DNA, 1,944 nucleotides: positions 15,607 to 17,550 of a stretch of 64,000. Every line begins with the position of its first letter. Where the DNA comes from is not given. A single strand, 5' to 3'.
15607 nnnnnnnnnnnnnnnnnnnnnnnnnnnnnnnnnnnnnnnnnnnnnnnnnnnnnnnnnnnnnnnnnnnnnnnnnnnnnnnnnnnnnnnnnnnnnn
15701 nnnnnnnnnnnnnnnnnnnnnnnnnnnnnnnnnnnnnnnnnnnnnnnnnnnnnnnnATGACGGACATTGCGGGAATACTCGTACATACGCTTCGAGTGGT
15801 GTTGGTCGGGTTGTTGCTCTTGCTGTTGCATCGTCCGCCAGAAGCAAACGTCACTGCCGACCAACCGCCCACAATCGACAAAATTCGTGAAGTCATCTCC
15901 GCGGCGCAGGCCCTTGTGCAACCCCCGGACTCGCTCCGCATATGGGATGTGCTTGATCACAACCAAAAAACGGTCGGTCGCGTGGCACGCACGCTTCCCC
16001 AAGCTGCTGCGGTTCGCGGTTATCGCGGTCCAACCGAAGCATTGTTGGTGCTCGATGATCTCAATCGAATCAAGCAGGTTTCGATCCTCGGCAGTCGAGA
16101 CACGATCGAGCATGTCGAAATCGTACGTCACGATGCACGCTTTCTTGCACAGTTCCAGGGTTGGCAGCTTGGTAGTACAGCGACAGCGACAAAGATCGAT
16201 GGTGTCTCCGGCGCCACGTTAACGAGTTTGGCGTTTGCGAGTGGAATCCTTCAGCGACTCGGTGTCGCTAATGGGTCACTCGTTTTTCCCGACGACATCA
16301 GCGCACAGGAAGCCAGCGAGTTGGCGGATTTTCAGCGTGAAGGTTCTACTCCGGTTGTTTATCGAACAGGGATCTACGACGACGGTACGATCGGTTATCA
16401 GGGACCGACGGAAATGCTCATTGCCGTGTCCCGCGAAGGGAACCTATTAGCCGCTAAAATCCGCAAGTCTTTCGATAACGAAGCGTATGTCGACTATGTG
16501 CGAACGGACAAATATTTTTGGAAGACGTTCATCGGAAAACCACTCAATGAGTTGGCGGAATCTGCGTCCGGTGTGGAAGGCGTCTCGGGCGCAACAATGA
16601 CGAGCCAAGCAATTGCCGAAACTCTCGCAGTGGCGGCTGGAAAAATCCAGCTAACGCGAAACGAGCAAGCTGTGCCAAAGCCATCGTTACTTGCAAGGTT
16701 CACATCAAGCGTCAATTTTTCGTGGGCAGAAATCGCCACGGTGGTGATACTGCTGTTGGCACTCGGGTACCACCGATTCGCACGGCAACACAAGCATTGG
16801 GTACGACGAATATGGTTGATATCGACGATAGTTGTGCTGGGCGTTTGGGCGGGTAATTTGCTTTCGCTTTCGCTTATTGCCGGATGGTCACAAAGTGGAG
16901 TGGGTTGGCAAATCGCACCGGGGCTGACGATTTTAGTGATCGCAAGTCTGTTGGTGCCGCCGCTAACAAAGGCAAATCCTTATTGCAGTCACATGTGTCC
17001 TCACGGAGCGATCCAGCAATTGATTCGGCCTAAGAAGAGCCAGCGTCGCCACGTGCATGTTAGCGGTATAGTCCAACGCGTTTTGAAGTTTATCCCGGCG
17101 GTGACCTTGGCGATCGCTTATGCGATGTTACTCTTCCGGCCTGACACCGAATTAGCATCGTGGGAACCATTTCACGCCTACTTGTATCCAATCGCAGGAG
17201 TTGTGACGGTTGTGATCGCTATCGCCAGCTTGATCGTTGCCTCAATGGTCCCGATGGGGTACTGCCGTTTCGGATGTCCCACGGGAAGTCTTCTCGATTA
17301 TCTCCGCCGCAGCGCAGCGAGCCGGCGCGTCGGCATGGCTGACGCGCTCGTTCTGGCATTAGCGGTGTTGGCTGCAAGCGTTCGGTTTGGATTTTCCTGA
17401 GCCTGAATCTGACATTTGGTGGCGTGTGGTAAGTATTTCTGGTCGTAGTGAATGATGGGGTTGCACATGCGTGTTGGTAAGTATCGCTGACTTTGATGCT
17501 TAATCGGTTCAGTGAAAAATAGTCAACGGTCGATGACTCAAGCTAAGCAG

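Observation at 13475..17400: Periplasmic FAD oxidoreductase translationally coupled to a NosR-like 2xFMN-bind polyferredoxin membrane protein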

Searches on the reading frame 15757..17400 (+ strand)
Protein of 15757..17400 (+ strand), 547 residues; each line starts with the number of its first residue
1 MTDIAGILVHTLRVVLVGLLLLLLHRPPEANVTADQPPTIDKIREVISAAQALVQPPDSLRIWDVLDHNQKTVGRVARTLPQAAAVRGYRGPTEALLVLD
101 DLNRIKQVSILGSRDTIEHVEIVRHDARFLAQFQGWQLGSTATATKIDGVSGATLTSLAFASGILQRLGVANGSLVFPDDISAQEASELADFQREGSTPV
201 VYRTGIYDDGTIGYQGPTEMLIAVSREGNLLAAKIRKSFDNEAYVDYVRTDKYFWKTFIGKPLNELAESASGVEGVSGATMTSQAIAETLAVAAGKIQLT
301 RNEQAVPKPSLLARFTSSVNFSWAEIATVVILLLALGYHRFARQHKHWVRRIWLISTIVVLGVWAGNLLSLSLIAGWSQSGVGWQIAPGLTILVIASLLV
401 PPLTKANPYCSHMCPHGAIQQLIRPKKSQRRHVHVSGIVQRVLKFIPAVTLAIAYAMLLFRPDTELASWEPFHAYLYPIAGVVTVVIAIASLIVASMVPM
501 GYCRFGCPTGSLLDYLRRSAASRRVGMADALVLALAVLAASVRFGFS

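Call 3: search_protein_families(library=pfam, proteins=[window:15757-17400:+], max_evalue=0.1)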
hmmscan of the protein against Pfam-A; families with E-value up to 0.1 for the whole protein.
window:15757-17400:+ (547 aa): 3 families
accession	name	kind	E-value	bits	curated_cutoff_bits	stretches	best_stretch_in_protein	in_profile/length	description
PF04205.19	FMN_bind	-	1.1e-15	58.4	22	2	88-164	1-72/77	FMN-binding domain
PF12801.12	Fer4_5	-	4.2e-11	43.1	22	2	389-425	4-39/48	4Fe-4S binding domain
PF05437.17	AzlD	-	0.04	14.5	23.7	1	432-492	25-82/99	Branched-chain amino acid transport protein (AzlD)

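Call 4: search_protein_families(library=ncbifam, proteins=[window:15757-17400:+], max_evalue=0.1)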
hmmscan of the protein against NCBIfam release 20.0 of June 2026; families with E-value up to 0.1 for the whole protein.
window:15757-17400:+ (547 aa): 11 families
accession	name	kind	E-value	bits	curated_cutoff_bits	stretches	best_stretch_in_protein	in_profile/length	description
NF046105.1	TransRegNosR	equivalog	4.7e-10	38.4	1000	2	329-513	415-610/680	transcriptional regulator NosR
NF045876.1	RnfG_DVU2794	exception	4.6e-07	29.5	205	2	212-293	92-175/190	RnfABCDGE type electron transport complex subunit G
TIGR01947.1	rnfG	subfamily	1.5e-05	25.2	102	1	212-293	92-181/187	RnfABCDGE type electron transport complex subunit G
TIGR01938.1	nqrC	equivalog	4.9e-05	23.1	144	0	265-292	213-240/251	NADH:ubiquinone reductase (Na(+)-transporting) subunit C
NF041840.1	rnfG_Methano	equivalog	0.00018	21.1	230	0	250-298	135-185/189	Rnf electron transport complex subunit RnfG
NF007013.0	PRK09477.1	equivalog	0.0042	16.2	234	1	351-425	138-212/286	quinol dehydrogenase ferredoxin subunit NapH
TIGR02163.1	napH_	subfamily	0.0087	15.6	213.05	0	353-424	117-188/255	NapH/MauN family ferredoxin-type protein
NF003749.0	PRK05346.1-5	equivalog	0.0097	15.3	255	0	266-291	214-239/261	Na(+)-translocating NADH-quinone reductase subunit C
NF003747.0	PRK05346.1-2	equivalog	0.015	14.5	336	0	270-290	215-235/260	Na(+)-translocating NADH-quinone reductase subunit C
NF003746.0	PRK05346.1-1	equivalog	0.022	13.8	337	0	267-292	217-242/264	Na(+)-translocating NADH-quinone reductase subunit C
NF003752.0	PRK05346.2-3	equivalog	0.026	13.6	617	0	263-292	263-292/316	Na(+)-translocating NADH-quinone reductase subunit C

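Call 10: find_homologous_proteins(query=window:15757-17400:+)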
Query window:15757-17400:+ (547 aa): 464 proteins with E <= 0.001 among 8000 candidates; the best 120 are listed.
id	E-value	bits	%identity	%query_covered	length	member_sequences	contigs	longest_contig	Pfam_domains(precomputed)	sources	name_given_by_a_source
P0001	0.0e+0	1205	100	100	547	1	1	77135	PF12801.13,PF04205.20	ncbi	-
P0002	5.0e-179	615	54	98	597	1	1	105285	PF12801.13,PF04205.20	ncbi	-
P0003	8.5e-177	608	54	98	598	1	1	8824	PF12801.13,PF04205.20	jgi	jgi:NosR/NirI family transcriptional regulator, nitrous oxide reductase regulator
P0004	2.2e-173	596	51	99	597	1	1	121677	PF12801.13,PF04205.20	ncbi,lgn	-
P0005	8.6e-172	591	55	98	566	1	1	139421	PF12801.13,PF04205.20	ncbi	-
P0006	2.5e-164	566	50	96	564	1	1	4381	PF12801.13,PF04205.20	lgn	-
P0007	3.1e-161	556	48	98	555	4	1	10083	PF12801.13,PF04205.20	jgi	jgi:NosR/NirI family transcriptional regulator, nitrous oxide reductase regulator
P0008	2.3e-160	553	50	99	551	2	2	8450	PF12801.13,PF04205.20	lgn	-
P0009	1.7e-159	550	50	99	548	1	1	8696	PF12801.13,PF04205.20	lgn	-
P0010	4.8e-155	536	49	99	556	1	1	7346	PF12801.13,PF04205.20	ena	-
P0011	1.8e-152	527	47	98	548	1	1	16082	PF12801.13,PF04205.20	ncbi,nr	ncbi:MAG: FMN-binding protein [Pirellulaceae bacterium]|nr:FMN-binding protein [Pirellulaceae bacter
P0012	9.5e-151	522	46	98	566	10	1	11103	PF12801.13,PF04205.20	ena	-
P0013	2.7e-149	517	46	96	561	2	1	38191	PF12801.13,PF04205.20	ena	-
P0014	1.0e-148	515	46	98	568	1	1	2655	PF12801.13,PF04205.20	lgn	-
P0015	2.2e-148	514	49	99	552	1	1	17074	PF12801.13,PF04205.20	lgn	-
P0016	6.6e-147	509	47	94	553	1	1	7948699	PF12801.13,PF04205.20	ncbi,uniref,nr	ncbi:FMN-binding protein [Planctomycetes bacterium K23_9]|uniref:Electron transport complex subunit 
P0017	9.3e-147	508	47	97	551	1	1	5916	PF12801.13,PF04205.20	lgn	-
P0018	1.0e-146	508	47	97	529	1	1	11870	PF12801.13,PF04205.20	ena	-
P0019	1.8e-146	507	46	97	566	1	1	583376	PF12801.13,PF04205.20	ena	-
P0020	5.5e-146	506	47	97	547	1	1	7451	PF12801.13,PF04205.20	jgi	jgi:hypothetical protein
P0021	6.9e-146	506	45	96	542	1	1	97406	PF12801.13,PF04205.20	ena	-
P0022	5.6e-145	503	47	96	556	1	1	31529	PF12801.13,PF04205.20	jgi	jgi:Na+-translocating ferredoxin:NAD+ oxidoreductase RnfG subunit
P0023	6.8e-145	502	47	97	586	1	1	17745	PF12801.13,PF04205.20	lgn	-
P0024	2.0e-144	501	44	98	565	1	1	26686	PF12801.13,PF04205.20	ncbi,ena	-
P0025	4.4e-144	500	44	98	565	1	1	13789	PF12801.13,PF04205.20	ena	-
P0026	4.8e-144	499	47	93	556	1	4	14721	PF12801.13,PF04205.20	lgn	-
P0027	9.8e-144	498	48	95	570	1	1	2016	PF12801.13,PF04205.20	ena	-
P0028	1.3e-143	498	44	98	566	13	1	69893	PF12801.13,PF04205.20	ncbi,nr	ncbi:FMN-binding protein [Rubripirellula sp.]|nr:FMN-binding protein [Rubripirellula sp.]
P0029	1.4e-143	498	50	89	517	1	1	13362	PF12801.13,PF04205.20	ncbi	-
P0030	1.5e-143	498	44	97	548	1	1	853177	PF12801.13,PF04205.20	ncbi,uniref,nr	ncbi:Electron transport complex subunit RsxG [Rubripirellula tenax]|uniref:Electron transport comple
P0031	2.5e-143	497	44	98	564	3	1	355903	PF12801.13,PF04205.20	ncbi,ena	-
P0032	5.4e-143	496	45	98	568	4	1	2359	PF12801.13,PF04205.20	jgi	jgi:hypothetical protein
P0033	8.0e-143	495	47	97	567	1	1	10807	PF12801.13,PF04205.20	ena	-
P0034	1.9e-142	494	44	97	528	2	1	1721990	PF12801.13,PF04205.20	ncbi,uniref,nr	ncbi:FMN-binding protein [Rubripirellula reticaptiva]|uniref:FMN-binding protein n=1 Tax=Rubripirell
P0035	3.4e-142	493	46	98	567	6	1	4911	PF12801.13,PF04205.20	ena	-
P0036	4.0e-142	493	47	95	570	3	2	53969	PF12801.13,PF04205.20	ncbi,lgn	-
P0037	6.1e-142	493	47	93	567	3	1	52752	PF12801.13,PF04205.20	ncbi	-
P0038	7.5e-142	492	47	92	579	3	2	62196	PF12801.13,PF04205.20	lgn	-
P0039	7.6e-142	492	45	98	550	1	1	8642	PF12801.13,PF04205.20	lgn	-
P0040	1.1e-141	492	47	97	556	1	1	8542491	PF12801.13,PF04205.20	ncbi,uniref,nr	ncbi:Electron transport complex subunit RsxG [Rubripirellula lacrimiformis]|uniref:Electron transpor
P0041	2.7e-141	490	46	95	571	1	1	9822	PF12801.13,PF04205.20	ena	-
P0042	3.2e-141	490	46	97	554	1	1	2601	PF12801.13,PF04205.20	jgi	jgi:NosR/NirI family nitrous oxide reductase transcriptional regulator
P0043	3.4e-141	490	46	98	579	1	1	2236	PF12801.13,PF04205.20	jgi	jgi:NosR/NirI family nitrous oxide reductase transcriptional regulator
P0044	4.2e-141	490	44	97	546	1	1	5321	PF12801.13,PF04205.20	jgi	jgi:Na+-translocating ferredoxin:NAD+ oxidoreductase RnfG subunit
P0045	5.2e-141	489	45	97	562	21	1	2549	PF12801.13,PF04205.20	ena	-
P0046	6.6e-141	489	45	91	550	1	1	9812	PF12801.13,PF04205.20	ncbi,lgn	ncbi:MAG: FMN-binding protein [Pirellulaceae bacterium]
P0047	8.9e-141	489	44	98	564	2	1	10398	PF12801.13,PF04205.20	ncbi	-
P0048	2.2e-140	487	45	96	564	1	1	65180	PF12801.13,PF04205.20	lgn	-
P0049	4.6e-140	486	44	98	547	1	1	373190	PF12801.13,PF04205.20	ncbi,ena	-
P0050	2.2e-139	484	47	94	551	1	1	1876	PF12801.13,PF04205.20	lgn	-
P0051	2.6e-139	484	46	97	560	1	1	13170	PF12801.13,PF04205.20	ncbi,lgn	-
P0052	2.7e-139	484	47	97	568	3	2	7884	PF12801.13,PF04205.20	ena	-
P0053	4.0e-139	483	44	99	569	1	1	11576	PF12801.13,PF04205.20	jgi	-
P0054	4.4e-139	483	45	96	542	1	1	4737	PF12801.13,PF04205.20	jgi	jgi:hypothetical protein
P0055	4.6e-139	483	45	93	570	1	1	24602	PF12801.13,PF04205.20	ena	-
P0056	9.3e-139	482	46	95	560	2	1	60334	PF12801.13,PF04205.20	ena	-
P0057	1.2e-138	482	46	98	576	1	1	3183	PF12801.13,PF04205.20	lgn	-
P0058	1.6e-138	481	46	98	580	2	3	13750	PF12801.13,PF04205.20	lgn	-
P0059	1.7e-138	481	45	98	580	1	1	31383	PF12801.13,PF04205.20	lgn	-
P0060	1.9e-138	481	43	98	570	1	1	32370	PF12801.13,PF04205.20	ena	-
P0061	1.9e-138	481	43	99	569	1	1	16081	PF12801.13,PF04205.20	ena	-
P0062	2.0e-138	481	46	92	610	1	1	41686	PF12801.13,PF04205.20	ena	-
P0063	2.3e-138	481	45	93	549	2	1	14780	PF12801.13,PF04205.20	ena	-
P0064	2.7e-138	481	47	98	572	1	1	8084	PF12801.13,PF04205.20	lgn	-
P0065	3.0e-138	480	45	98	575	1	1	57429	PF12801.13,PF04205.20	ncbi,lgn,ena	-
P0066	4.2e-138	480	47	98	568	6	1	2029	PF12801.13,PF04205.20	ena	-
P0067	4.3e-138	480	43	99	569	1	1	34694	PF12801.13,PF04205.20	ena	-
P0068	4.5e-138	480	43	98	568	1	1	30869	PF12801.13,PF04205.20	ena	-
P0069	5.1e-138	480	44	98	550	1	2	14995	PF12801.13,PF04205.20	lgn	-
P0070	6.0e-138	479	46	91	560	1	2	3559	PF12801.13,PF04205.20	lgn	-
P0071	7.4e-138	479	43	98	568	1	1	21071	PF12801.13,PF04205.20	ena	-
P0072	1.1e-137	478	47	98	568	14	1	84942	PF12801.13,PF04205.20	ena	-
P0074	1.7e-137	478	48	86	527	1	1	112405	PF12801.13,PF04205.20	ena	-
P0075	1.8e-137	478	45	98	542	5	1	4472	PF12801.13,PF04205.20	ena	-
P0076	1.9e-137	478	47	97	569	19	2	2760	PF12801.13,PF04205.20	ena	-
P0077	2.4e-137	477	45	89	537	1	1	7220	PF12801.13,PF04205.20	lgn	-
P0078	2.5e-137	477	44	98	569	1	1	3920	PF12801.13,PF04205.20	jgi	jgi:NosR/NirI family transcriptional regulator, nitrous oxide reductase regulator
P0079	3.2e-137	477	45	91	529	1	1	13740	PF12801.13,PF04205.20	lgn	-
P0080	3.9e-137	477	45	94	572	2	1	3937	PF12801.13,PF04205.20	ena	-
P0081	4.3e-137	477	45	98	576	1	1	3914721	PF12801.13,PF04205.20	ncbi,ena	-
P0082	4.5e-137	476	46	97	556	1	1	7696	PF12801.13,PF04205.20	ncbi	ncbi:MAG: FMN-binding protein [Rubripirellula sp.]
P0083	5.7e-137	476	45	98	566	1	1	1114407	PF12801.13,PF04205.20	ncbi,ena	-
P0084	7.7e-137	476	43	96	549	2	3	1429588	PF12801.13,PF04205.20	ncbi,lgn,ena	-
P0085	9.2e-137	475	45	97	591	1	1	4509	PF12801.13,PF04205.20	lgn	-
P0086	9.8e-137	475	45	97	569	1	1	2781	PF12801.13,PF04205.20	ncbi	-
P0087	1.2e-136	475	44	98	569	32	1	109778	PF12801.13,PF04205.20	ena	-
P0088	1.3e-136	475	45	99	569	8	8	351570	PF12801.13,PF04205.20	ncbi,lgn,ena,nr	ncbi:MAG: transcriptional regulator [Rhodopirellula sp.]|nr:transcriptional regulator [Rhodopirellul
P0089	1.7e-136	475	46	97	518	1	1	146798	PF12801.13,PF04205.20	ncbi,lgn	-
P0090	2.5e-136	474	45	97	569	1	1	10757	PF12801.13,PF04205.20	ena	-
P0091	2.5e-136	474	45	97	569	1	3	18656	PF12801.13,PF04205.20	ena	-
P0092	3.2e-136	474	45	94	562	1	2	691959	PF12801.13,PF04205.20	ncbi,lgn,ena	-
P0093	3.8e-136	473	47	89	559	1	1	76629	PF12801.13,PF04205.20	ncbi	ncbi:MAG: FMN-binding protein [Rubripirellula sp.]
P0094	5.6e-136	473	44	97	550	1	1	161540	PF12801.13,PF04205.20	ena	-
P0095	6.0e-136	473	45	94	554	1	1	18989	PF12801.13,PF04205.20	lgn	-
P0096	6.9e-136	473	43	95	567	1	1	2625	PF12801.13,PF04205.20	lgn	-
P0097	7.2e-136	472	47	87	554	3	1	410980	PF12801.13,PF04205.20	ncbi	ncbi:MAG: FMN-binding protein [Planctomycetota bacterium]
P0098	8.1e-136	472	46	97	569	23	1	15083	PF12801.13,PF04205.20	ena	-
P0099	8.4e-136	472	45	97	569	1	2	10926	PF12801.13,PF04205.20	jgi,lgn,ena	-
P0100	9.4e-136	472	45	97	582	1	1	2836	PF12801.13,PF04205.20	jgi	jgi:hypothetical protein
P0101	1.1e-135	472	45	97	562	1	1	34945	PF12801.13,PF04205.20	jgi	-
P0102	1.1e-135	472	45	97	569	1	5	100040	PF12801.13,PF04205.20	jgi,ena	-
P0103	1.9e-135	471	45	97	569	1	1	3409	PF12801.13,PF04205.20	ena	-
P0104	1.9e-135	471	45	97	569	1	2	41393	PF12801.13,PF04205.20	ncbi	-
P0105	2.0e-135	471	45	97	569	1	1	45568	PF12801.13,PF04205.20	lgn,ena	-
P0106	2.1e-135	471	45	97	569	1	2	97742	PF12801.13,PF04205.20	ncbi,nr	ncbi:FMN-binding protein [Rubripirellula sp.]|nr:FMN-binding protein [Rubripirellula sp.] MDA9934513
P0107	2.2e-135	471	45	97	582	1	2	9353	PF12801.13,PF04205.20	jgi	jgi:hypothetical protein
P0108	2.7e-135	471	43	97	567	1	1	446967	PF12801.13,PF04205.20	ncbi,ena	-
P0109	3.0e-135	470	45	97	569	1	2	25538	PF12801.13,PF04205.20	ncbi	-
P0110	3.2e-135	470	45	97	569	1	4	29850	PF12801.13,PF04205.20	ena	-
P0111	3.9e-135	470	45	97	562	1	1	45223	PF12801.13,PF04205.20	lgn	-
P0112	4.0e-135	470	45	97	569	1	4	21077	PF12801.13,PF04205.20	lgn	-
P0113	4.1e-135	470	45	97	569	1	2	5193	PF12801.13,PF04205.20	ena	-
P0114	4.5e-135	470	45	97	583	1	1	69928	PF12801.13,PF04205.20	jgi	jgi:NosR/NirI family transcriptional regulator, nitrous oxide reductase regulator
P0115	4.6e-135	470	45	97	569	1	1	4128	PF12801.13,PF04205.20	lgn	-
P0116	4.9e-135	470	44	98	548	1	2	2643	PF12801.13,PF04205.20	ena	-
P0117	5.1e-135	470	45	97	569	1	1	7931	PF12801.13,PF04205.20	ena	-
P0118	5.6e-135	470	45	97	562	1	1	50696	PF12801.13,PF04205.20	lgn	-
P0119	5.9e-135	469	46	97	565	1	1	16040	PF12801.13,PF04205.20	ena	-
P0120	6.1e-135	469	44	97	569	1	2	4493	PF12801.13,PF04205.20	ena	-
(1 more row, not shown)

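Call 12: find_encoding_contigs(protein=P0016, flank=8000, max_places=2)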
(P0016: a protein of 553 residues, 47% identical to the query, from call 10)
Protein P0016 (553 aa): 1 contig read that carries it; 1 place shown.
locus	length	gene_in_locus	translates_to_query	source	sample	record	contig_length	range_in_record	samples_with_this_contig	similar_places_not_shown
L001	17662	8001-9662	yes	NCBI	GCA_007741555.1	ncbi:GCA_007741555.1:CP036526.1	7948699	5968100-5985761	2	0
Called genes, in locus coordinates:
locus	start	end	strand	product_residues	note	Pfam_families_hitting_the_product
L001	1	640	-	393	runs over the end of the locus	PF04389:Peptidase_M28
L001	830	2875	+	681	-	-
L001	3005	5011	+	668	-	PF02163:Peptidase_M50 (faint)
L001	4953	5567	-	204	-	-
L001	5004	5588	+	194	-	PF00472:RF-1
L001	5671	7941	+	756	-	PF07992:Pyr_redox_2 (faint), PF00890:FAD_binding_2 (faint), PF01134:GIDA (weak), PF12831:FAD_oxidored, PF25275:Golvesin_C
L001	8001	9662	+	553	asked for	PF04205:FMN_bind, PF12801:Fer4_5 (weak)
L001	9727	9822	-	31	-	-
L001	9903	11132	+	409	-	PF07963:N_methyl, PF07596:SBP_bac_10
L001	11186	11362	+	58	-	-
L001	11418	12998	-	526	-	PF01134:GIDA (weak), PF01262:AlaDh_PNT_C (faint), PF01266:DAO (faint), PF02737:3HCDH_N (faint), PF03486:HI0933_like (faint), PF07992:Pyr_redox_2, PF00070:Pyr_redox, PF02852:Pyr_redox_dim, +1 more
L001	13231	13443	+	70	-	-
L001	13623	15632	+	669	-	PF00664:ABC_membrane, PF00005:ABC_tran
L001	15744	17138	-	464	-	PF08448:PAS_4 (weak), PF13188:PAS_8 (faint), PF13426:PAS_9 (weak), PF00512:HisKA, PF02518:HATPase_c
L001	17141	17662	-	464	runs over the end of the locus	PF00072:Response_reg, PF00158:Sigma54_activat, PF14532:Sigma54_activ_2, PF01078:Mg_chelatase (faint), PF07728:AAA_5, PF25601:AAA_lid_14, PF02954:HTH_8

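Call 13: find_encoding_contigs(protein=P0040, flank=8000, max_places=2)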
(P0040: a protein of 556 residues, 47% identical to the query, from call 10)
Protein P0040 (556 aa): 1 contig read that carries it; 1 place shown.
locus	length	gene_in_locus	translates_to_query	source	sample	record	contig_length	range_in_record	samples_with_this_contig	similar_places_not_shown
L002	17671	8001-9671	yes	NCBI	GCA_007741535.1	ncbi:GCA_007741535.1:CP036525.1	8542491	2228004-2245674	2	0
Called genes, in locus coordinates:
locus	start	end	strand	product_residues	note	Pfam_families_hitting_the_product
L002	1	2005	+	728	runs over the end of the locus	-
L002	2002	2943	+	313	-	PF00364:Biotin_lipoyl (faint), PF25984:BSH_YknX (faint)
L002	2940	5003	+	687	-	PF02163:Peptidase_M50 (faint)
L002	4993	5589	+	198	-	PF00472:RF-1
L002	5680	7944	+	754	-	PF00890:FAD_binding_2 (faint), PF01134:GIDA (weak), PF01266:DAO (weak), PF07992:Pyr_redox_2 (weak), PF12831:FAD_oxidored, PF13450:NAD_binding_8 (weak), PF12831:FAD_oxidored, PF25275:Golvesin_C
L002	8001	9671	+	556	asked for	PF04205:FMN_bind (weak), PF12801:Fer4_5 (weak)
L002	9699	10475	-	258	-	PF04476:4HFCP_synth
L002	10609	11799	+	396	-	PF01612:DNA_pol_A_exo1, PF00570:HRDC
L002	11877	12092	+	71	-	-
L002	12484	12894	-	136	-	PF01325:Fe_dep_repress, PF02742:Fe_dep_repr_C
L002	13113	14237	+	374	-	PF07596:SBP_bac_10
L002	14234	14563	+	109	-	-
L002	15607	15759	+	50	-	-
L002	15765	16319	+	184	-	-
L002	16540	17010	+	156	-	-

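Call 14: find_encoding_contigs(protein=P0001, flank=10000, max_places=2)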
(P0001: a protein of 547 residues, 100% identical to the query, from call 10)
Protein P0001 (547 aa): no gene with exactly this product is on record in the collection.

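Call 17: search_solved_structures(query=window:15757-17400:+, max_evalue=0.01, show_alignments=2)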
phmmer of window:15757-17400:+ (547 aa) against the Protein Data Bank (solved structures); distinct sequences matched with E-value up to 0.01: 0.
